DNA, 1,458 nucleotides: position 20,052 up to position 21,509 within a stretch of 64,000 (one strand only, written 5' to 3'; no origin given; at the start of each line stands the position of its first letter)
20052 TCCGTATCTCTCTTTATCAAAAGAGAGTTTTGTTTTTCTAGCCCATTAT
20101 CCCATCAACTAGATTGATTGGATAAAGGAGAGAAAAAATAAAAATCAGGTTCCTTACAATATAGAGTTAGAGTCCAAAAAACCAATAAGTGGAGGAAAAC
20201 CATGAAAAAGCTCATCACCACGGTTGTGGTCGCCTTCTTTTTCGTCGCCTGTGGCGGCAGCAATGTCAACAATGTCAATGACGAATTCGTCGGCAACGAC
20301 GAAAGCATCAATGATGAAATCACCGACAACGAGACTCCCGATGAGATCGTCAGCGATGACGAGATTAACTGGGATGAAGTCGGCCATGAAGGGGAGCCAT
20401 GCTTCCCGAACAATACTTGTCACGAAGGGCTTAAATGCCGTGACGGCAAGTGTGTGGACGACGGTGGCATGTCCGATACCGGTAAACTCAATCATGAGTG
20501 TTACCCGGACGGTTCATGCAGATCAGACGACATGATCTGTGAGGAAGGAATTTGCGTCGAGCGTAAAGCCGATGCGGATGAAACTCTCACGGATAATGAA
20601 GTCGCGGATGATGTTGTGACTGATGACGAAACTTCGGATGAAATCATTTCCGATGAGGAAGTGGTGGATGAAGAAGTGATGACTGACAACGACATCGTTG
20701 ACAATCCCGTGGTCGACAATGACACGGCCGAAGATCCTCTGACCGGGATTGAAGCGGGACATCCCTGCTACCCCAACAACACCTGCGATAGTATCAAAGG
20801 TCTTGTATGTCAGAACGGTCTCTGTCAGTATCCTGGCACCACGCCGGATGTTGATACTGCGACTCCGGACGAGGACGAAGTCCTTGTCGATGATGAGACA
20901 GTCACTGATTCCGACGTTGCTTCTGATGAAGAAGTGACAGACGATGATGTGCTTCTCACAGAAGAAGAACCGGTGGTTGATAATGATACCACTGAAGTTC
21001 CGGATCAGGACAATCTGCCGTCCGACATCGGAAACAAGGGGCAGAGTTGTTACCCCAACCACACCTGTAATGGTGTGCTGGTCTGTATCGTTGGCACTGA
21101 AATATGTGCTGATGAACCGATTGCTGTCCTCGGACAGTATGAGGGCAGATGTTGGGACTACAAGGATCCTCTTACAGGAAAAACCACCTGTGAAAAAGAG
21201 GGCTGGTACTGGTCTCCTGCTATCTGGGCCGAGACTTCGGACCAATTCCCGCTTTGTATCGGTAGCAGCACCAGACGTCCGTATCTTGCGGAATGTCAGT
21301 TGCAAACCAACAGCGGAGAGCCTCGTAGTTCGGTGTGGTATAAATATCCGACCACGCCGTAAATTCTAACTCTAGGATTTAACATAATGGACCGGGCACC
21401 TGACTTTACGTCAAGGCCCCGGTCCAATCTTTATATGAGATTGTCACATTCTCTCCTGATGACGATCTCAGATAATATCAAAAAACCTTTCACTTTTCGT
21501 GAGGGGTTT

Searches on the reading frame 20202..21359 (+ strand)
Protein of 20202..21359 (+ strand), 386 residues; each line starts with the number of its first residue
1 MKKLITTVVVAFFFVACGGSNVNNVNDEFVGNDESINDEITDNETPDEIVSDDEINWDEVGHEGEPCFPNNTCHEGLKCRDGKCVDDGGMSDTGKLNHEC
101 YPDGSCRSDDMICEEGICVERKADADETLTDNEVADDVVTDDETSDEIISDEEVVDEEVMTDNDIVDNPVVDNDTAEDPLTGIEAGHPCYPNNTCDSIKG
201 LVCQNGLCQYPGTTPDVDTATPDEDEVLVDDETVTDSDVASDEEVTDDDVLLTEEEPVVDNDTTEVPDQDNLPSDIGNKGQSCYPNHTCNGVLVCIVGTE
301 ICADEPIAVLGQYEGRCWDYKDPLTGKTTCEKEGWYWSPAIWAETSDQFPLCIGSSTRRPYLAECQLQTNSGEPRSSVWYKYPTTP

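Call 15: search_protein_families(library=pfam, proteins=[window:20202-21359:+], max_evalue=0.001)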
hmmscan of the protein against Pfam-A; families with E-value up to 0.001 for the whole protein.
window:20202-21359:+ (386 aa): 1 family
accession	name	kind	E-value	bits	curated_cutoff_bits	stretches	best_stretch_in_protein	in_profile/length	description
PF01683.23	EB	-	0.00033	21.1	24.3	0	183-209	16-40/52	EB module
